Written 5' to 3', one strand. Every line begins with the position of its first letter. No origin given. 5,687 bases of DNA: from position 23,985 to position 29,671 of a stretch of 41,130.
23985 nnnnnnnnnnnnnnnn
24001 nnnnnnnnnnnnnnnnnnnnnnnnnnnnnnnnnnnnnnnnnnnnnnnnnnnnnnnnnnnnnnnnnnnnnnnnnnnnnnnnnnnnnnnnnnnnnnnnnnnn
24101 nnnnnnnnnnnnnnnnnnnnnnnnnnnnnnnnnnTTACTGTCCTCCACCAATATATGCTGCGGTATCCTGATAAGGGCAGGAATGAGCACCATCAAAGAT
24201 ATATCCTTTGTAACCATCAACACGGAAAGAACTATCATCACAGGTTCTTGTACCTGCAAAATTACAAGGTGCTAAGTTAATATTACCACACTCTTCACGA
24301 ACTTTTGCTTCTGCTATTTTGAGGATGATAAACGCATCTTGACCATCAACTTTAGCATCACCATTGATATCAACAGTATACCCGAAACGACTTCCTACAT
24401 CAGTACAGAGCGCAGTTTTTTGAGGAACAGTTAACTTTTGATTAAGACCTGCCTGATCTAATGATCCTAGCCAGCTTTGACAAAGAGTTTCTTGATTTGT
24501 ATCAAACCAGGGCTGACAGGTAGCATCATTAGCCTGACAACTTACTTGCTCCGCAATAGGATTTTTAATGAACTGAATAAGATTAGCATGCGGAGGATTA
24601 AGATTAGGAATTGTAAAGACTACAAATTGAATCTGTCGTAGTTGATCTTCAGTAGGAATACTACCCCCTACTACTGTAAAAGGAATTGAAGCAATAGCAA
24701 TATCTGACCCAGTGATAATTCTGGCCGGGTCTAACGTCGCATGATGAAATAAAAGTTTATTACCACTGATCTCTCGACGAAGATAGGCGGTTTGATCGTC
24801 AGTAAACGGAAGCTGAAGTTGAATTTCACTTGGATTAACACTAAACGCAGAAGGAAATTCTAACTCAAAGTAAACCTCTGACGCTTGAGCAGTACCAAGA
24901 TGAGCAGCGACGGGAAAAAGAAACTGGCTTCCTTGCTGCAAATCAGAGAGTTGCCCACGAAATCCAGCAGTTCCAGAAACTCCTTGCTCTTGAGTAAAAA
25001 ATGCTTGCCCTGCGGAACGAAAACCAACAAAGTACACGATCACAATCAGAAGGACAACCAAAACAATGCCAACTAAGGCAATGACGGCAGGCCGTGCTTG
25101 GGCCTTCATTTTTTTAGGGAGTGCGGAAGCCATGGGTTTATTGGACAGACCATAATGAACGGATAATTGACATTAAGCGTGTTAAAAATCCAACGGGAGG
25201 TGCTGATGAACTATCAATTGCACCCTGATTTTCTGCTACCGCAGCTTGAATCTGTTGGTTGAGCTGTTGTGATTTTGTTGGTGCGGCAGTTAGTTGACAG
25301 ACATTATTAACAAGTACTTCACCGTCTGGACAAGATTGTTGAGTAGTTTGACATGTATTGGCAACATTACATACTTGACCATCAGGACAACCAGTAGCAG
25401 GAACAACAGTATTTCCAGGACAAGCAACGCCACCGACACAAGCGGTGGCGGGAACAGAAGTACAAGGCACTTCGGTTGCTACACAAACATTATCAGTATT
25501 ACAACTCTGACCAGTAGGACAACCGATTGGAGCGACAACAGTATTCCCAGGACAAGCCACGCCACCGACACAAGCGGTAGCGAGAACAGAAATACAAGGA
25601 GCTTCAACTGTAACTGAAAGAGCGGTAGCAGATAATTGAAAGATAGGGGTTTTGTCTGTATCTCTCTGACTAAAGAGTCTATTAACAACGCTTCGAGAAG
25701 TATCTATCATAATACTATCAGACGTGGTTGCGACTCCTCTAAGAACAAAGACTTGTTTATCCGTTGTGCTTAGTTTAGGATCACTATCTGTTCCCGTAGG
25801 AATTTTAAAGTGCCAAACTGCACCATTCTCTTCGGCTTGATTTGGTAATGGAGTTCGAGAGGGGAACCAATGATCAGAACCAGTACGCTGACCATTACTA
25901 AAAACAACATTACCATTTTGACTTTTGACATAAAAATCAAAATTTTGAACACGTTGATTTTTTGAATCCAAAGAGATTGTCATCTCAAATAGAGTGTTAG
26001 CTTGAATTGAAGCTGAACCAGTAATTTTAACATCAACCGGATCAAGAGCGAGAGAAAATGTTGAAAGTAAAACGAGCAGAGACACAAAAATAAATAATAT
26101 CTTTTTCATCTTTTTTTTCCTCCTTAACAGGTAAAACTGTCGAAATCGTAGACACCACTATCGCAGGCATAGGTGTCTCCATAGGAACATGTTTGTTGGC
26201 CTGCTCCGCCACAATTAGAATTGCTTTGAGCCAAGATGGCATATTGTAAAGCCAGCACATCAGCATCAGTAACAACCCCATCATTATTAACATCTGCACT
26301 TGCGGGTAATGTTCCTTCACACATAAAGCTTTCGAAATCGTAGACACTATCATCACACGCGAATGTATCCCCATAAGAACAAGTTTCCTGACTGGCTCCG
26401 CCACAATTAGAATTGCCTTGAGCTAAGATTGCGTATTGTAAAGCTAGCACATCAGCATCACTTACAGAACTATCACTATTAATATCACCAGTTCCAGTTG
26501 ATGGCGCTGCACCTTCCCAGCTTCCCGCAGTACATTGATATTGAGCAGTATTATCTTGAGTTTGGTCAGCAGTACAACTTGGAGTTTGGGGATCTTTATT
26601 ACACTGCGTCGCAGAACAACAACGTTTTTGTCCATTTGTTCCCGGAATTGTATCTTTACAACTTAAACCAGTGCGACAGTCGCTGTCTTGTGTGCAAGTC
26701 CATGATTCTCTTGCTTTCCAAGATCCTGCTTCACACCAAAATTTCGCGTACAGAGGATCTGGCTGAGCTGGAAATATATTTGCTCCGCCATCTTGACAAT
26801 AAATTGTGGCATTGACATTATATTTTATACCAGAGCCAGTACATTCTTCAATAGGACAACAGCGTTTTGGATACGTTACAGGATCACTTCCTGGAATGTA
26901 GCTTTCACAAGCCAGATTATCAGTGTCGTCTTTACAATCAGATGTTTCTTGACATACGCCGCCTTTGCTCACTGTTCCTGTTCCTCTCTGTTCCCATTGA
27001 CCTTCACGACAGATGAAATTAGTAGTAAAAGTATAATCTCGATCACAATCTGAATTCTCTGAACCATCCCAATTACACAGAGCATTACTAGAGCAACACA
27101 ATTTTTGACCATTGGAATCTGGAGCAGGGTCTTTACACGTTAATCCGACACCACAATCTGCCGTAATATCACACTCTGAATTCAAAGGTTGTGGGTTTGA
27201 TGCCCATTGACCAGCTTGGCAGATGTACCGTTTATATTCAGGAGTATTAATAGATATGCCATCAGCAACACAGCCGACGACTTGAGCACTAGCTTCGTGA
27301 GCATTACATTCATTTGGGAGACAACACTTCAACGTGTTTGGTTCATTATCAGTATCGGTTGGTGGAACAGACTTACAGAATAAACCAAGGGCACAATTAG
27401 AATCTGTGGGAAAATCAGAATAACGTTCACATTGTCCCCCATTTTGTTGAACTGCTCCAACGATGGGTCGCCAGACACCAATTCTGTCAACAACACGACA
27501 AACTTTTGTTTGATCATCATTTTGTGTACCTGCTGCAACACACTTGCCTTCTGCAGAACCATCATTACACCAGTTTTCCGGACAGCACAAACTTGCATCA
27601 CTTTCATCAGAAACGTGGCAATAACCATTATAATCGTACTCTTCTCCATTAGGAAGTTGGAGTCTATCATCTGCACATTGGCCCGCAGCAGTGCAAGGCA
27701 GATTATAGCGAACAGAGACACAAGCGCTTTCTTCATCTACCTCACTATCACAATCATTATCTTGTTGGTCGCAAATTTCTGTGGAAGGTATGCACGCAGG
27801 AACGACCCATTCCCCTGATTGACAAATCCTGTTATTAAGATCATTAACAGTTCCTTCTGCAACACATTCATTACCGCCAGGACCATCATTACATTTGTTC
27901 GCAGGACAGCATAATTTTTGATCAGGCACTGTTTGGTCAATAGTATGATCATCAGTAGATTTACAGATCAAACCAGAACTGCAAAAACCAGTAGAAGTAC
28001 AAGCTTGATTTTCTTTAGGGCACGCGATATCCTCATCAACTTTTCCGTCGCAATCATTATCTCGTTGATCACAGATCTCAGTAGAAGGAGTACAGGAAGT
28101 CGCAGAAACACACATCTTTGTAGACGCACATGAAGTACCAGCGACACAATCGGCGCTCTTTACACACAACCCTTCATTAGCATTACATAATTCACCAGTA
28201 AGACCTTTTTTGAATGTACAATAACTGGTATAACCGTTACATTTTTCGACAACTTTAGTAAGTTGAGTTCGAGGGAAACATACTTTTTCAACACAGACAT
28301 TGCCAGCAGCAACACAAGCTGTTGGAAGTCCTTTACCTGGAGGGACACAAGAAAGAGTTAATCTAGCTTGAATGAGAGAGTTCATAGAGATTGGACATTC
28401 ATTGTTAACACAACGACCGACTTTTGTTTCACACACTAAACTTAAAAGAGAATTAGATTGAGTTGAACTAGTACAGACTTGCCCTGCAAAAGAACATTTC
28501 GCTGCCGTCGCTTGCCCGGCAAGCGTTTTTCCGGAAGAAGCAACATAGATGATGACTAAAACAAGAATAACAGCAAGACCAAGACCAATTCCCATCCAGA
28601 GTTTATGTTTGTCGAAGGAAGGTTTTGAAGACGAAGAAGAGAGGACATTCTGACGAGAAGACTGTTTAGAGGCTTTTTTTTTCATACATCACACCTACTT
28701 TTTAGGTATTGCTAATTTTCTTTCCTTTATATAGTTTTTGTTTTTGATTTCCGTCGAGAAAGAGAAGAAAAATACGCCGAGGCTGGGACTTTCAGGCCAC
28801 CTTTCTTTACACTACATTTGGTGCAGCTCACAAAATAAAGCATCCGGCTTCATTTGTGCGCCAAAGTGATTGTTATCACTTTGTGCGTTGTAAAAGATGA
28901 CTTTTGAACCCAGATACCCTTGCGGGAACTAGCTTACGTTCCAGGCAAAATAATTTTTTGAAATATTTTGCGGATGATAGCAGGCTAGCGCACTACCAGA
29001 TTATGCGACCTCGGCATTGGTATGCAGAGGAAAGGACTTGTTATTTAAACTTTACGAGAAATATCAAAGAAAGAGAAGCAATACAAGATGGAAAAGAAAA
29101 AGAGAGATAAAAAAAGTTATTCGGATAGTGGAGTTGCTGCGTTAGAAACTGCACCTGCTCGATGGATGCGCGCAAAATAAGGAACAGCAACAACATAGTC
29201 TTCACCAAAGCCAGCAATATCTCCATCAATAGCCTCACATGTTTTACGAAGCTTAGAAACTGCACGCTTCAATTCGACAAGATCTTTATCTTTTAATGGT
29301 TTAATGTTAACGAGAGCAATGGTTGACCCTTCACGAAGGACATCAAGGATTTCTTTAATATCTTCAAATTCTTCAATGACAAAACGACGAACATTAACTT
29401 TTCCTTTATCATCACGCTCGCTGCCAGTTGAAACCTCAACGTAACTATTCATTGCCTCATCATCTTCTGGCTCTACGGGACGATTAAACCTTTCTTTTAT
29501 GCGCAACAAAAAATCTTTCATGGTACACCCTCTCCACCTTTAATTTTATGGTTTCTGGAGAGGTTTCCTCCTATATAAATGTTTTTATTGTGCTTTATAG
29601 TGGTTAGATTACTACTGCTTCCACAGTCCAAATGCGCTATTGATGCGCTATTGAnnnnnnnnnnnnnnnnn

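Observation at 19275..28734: Seven-gene operon encoding only exported Cys-rich modular proteins: candidate undescribed cell-surface attachment or assembly system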

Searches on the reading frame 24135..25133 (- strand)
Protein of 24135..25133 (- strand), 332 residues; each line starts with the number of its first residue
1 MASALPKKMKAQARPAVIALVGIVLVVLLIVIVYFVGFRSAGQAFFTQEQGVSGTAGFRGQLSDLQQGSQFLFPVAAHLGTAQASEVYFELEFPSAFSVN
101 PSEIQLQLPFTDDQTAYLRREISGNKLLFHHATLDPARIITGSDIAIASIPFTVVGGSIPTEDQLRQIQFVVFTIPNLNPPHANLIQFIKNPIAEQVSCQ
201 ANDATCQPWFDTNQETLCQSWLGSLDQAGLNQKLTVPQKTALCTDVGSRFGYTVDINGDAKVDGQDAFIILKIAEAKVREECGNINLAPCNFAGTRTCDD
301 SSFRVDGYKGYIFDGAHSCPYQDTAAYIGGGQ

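Call 4: search_protein_families(library=pfam, proteins=[window:24135-25133:-], max_evalue=1)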
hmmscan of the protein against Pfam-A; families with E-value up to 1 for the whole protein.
window:24135-25133:- (332 aa): 3 families
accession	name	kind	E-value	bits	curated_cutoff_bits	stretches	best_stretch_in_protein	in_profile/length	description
PF06024.17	Orf78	-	0.078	13.7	29.4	1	17-43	66-92/101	Orf78 (ac78)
PF11837.13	INV_N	-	0.15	13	27.8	1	10-53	17-62/109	Beta-fructofuranosidase, N-terminal domain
PF24220.1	DUF7439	-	0.72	10.3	27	0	2-31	16-44/75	Family of unknown function (DUF7439)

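Call 6: search_protein_families(library=ncbifam, proteins=[window:24135-25133:-], max_evalue=1)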
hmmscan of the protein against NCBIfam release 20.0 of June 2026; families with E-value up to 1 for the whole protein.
window:24135-25133:- (332 aa): 3 families
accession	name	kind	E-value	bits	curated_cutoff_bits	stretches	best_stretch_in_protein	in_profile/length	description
NF000359.1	sat3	exception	0.083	12.9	360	1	272-319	126-168/180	streptothricin N-acetyltransferase Sat3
NF051431.1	Rv0361_Cterm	subfamily_domain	0.089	13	37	1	13-56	2-43/140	Rv0361 family membrane protein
NF033486.1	harvest_ssl1498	equivalog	0.33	10.9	45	1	4-36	20-52/53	photosystem II assembly protein Psb34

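Call 57: search_protein_families(library=pfam, alignment_id=A4, max_evalue=0.1)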
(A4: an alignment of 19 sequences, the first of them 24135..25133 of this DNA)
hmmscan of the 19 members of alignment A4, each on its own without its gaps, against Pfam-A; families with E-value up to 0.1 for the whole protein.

A. member 1, window:24135-25133:- (332 aa): 1 family
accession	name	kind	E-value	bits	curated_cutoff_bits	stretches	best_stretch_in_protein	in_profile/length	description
PF06024.17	Orf78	-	0.078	13.7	29.4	0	17-43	66-92/101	Orf78 (ac78)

B. families by the number of members that match (of 19 scanned): 9 families
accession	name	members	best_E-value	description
PF00963.24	Cohesin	13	9.7e-06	Cohesin domain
PF00404.24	Dockerin_1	6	0.0046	Dockerin type I domain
PF02412.23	TSP_3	1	2.3e-06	Thrombospondin type 3 repeat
PF13948.11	DUF4215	1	2e-05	Domain of unknown function (DUF4215)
PF18914.6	DUF5666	1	0.026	Domain of unknown function (DUF5666)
PF07198.17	DUF1410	1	0.039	Protein of unknown function (DUF1410)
PF19253.4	DUF5900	1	0.043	Family of unknown function (DUF5900)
PF06024.17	Orf78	1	0.078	Orf78 (ac78)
PF04647.20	AgrB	1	0.096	Accessory gene regulator B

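Call 58: search_solved_structures(query=A4, max_evalue=10, show_alignments=2)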
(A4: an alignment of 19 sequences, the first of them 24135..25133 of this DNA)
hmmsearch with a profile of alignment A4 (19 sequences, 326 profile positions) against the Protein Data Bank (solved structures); distinct sequences matched with E-value up to 10: 13.
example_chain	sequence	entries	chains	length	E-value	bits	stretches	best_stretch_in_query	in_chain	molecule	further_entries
2jh2_A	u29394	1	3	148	0.003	20.4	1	53-109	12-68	O-GLCNACASE NAGJ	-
2o4e_A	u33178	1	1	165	0.0035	20.1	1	53-109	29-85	O-GlcNAcase nagJ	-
2ozn_A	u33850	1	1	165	0.004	19.9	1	54-109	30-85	O-GlcNAcase nagJ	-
2w1n_A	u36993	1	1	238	0.0088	18.8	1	54-108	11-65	O-GLCNACASE NAGJ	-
6kg9_A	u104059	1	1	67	0.076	15.7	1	249-263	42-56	And cellulose-binding endoglucanase family 9 CelL ortholog dockerin domain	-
4uyp_A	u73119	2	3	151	0.091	15.5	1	67-160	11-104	Cellulosomal scaffoldin anchoring protein C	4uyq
2y3n_B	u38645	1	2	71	0.29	13.8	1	248-267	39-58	CELLULOSOMAL FAMILY-48 PROCESSIVE GLYCOSIDE HYDROLASE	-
2iak_A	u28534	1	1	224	0.29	13.8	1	92-206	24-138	Bullous pemphigoid antigen 1, isoform 5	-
9gvb_B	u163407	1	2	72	0.31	13.7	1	249-267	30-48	Group 2 dockerin from R. flavefaciens FD-1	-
4fl4_A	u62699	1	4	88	0.75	12.5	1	238-265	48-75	Glycoside hydrolase family 9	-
6kgc_B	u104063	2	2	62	1.2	11.8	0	249-265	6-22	And cellulose-binding endoglucanase family 9 CelL ortholog dockerin domain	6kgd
6kge_D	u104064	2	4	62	1.3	11.6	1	248-263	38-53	And cellulose-binding endoglucanase family 9 CelL ortholog dockerin domain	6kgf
8tib_A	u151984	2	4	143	2.5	10.7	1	14-90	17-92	DUF973 family protein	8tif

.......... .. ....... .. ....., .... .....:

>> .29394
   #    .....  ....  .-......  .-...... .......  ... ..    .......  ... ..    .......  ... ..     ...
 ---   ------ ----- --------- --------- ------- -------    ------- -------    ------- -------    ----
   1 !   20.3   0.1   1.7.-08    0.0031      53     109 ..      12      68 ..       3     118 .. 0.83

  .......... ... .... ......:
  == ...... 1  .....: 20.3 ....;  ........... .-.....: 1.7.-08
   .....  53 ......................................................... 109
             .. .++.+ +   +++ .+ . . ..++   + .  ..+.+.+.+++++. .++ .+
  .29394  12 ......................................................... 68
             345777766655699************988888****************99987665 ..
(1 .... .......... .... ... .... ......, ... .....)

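Call 64: find_related_loci(query=A5, collection=metagenome_contigs, flank=7000)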
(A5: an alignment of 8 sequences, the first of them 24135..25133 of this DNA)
Query A5 (332 aa) in metagenome_contigs; peptide patterns used: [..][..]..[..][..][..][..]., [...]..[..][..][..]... (x = any residue, [..] = any of these).
159 stretches matched a pattern; 2 encode a relative of the query (tblastn E <= 1e-3); 2 distinct loci.
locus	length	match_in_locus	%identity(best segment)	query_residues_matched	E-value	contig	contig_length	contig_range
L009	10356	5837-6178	46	230-332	6e-23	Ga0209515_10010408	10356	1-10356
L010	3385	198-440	56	252-330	3e-21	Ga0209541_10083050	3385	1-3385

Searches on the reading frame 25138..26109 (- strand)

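Call 4: search_protein_families(library=pfam, proteins=[window:25138-26109:-], max_evalue=1)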
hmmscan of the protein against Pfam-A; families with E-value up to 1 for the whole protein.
window:25138-26109:- (323 aa): 1 family
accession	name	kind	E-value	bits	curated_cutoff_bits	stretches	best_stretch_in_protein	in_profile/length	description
PF08139.17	LPAM_1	-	0.1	13.5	20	1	1-14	1-14/18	Prokaryotic membrane lipoprotein lipid attachment site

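Call 6: search_protein_families(library=ncbifam, proteins=[window:25138-26109:-], max_evalue=1)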
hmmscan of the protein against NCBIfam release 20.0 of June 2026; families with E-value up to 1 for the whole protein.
window:25138-26109:- (323 aa): 1 family
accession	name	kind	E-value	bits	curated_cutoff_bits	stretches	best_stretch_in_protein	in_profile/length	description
NF033939.0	DESULF_POR1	subfamily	0.067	11.9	250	1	1-60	1-58/454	outer membrane homotrimeric porin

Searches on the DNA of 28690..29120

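Call 34: search_rna_families(source=window, start=28690, end=29120, threshold=evalue, max_evalue=10, show_alignments=2)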
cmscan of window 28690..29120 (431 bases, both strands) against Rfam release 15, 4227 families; matches with E-value up to 10: 4.
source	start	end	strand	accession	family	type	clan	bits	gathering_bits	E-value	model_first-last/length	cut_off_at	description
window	28828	28884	-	RF03427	mir-1005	Gene; miRNA;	-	16.8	80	1.3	1-61/61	no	mir-1005 microRNA precursor family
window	28816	28913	-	RF00412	SNORA21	Gene; snRNA; snoRNA; HACA-box;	CL00031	15.3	80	1.1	1-136/136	no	Small nucleolar RNA SNORA21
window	28828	28853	-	RF00467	RSV_PBS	Cis-reg;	-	14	47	8.8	27-52/75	no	Rous sarcoma virus (RSV) primer binding site (PBS)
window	29089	29103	-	RF01952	SOX2OT_exon2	Gene; lncRNA;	-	11.7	45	3.7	55-69/69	no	SOX2 overlapping transcript exon 2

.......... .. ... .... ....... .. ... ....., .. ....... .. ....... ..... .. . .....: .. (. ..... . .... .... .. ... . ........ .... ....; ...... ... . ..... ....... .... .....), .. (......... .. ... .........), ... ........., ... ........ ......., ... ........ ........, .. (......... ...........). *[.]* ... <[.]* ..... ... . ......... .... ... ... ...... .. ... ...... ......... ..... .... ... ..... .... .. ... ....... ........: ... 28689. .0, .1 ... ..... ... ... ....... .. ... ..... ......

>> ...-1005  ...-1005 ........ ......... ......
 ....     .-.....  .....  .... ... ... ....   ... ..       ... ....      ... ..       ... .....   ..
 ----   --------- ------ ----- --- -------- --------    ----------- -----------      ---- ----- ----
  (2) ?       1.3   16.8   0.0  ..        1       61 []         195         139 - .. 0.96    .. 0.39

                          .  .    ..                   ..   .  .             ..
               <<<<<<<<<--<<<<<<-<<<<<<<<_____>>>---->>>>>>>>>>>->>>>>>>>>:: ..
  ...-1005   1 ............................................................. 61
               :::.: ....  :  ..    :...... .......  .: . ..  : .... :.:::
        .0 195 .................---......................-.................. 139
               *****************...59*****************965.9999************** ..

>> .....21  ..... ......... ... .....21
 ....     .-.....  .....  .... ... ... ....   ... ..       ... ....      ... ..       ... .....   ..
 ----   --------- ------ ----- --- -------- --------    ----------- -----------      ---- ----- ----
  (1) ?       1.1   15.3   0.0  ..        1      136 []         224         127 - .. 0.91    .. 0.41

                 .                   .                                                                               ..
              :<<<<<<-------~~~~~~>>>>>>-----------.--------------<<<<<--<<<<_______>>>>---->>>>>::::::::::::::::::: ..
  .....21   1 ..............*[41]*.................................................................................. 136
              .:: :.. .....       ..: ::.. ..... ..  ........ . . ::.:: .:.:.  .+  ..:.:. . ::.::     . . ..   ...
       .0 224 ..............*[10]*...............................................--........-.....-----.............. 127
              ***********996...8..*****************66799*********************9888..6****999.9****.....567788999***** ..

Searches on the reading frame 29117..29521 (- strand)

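Call 33: search_protein_families(library=pfam, proteins=[window:29117-29521:-], max_evalue=0.01)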
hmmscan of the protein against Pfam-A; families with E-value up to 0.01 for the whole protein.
window:29117-29521:- (134 aa): 1 family
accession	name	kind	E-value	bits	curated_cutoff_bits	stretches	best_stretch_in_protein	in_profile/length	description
PF04472.17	SepF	-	7.1e-11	42.6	27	1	47-116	4-69/72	Cell division protein SepF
